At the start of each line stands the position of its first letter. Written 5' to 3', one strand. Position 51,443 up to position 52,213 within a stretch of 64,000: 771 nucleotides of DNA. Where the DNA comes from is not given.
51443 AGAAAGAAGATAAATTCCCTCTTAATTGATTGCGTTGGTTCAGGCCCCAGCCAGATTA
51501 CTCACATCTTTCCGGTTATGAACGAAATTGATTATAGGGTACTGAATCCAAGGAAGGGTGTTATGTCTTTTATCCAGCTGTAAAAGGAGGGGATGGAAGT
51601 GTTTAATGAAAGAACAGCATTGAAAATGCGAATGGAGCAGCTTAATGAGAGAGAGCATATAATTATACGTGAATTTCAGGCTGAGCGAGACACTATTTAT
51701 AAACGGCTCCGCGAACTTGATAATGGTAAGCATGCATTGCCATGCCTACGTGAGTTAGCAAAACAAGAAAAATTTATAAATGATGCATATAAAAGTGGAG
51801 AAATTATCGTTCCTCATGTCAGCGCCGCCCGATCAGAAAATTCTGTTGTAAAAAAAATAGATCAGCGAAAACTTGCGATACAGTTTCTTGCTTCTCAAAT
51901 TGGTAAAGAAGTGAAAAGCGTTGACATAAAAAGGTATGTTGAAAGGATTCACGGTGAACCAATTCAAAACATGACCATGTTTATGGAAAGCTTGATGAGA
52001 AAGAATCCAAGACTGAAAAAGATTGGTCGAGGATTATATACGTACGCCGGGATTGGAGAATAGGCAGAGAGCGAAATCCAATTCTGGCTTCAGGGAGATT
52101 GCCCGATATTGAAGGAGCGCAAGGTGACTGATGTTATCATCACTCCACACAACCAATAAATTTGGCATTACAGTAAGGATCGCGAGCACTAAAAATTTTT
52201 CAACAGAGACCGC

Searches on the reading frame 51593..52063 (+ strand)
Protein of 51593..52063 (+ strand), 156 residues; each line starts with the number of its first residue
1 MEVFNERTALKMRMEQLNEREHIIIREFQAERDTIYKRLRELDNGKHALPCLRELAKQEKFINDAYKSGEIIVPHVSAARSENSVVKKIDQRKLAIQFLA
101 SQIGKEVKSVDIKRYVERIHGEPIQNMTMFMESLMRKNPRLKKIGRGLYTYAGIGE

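Call 75: search_protein_families(library=pfam, proteins=[window:51593-52063:+], max_evalue=0.001)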
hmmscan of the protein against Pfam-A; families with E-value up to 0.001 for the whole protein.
window:51593-52063:+ (156 aa): 1 family
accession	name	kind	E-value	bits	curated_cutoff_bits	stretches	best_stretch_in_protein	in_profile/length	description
PF23159.1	WH_Rok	-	1.2e-14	54.6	27.6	1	92-149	2-58/58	Repressor Rok winged helix domain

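Call 79: search_dna_similar(query=window:51593-52060:+, collection=plasmids, mode=protein, max_rows=60, max_evalue=1e-8)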
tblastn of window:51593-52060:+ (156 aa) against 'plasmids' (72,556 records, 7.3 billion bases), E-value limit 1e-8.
Records with a match: 63; places in all: 64; records where one place covers at least 80% of the query: 58.
Best place of each record, by identity: >=99% 1; 90-95% 1; <60% 61.
By first word of the organism name: Bacillus 61; Paenalkalicoccus 1; Mesobacillus 1.
By predicted mobility (MOB-suite, as given by PLSDB): conjugative 39; non-mobilizable 23; mobilizable 1.
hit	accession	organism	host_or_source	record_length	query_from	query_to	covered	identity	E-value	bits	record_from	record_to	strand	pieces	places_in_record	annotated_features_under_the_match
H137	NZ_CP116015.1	Bacillus velezensis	cell culture,Ganjang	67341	1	156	100%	100.0%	2e-99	319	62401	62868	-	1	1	hypothetical protein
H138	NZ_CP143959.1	Bacillus amyloliquefaciens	-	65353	1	156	100%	91.7%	3e-90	293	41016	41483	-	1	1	hypothetical protein (x2)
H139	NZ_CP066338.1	Bacillus velezensis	Malus sieversii,cell culture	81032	1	108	69%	58.3%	1e-30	122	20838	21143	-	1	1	hypothetical protein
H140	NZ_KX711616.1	Bacillus subtilis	flower bed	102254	1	149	96%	38.7%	2e-17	85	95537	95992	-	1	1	hypothetical protein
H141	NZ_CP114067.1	Bacillus halotolerans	mixed culture,Sweet potato rhizosphere ...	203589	3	155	98%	36.2%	6e-20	92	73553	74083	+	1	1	hypothetical protein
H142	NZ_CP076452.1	Bacillus velezensis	Trigona sp.,cell culture,Bee nest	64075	3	151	96%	36.0%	3e-12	70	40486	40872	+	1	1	hypothetical protein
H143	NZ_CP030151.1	Bacillus velezensis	single,rhizosphere soil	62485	3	151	96%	36.0%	1e-11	69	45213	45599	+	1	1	hypothetical protein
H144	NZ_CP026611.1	Bacillus velezensis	cell culture,bamboo forest soil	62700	3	151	96%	36.0%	1e-11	69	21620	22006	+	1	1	hypothetical protein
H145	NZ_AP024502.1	Bacillus velezensis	-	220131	3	155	98%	34.8%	8e-19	89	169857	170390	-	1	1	hypothetical protein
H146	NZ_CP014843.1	Bacillus licheniformis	single cell,Korean soybean paste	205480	2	149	95%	35.8%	3e-13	73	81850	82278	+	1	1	hypothetical protein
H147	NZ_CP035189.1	Bacillus licheniformis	cell culture,food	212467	2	149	95%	35.8%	3e-13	73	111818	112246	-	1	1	hypothetical protein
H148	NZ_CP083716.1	Bacillus velezensis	cell culture,Meju, fermented soybean ...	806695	1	153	98%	34.6%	4e-17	84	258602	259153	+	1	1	rok: transcriptional regulator Rok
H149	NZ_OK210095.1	Bacillus amyloliquefaciens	-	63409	3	151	96%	35.3%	3e-11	67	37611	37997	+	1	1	hypothetical protein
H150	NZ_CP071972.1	Bacillus amyloliquefaciens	catalpa,metagenomic assembly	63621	3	151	96%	35.3%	3e-11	67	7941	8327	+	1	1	hypothetical protein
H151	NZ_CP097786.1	Bacillus velezensis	Cell culture,Rizosphere soil sample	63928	3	151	96%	35.3%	3e-11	67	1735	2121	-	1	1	hypothetical protein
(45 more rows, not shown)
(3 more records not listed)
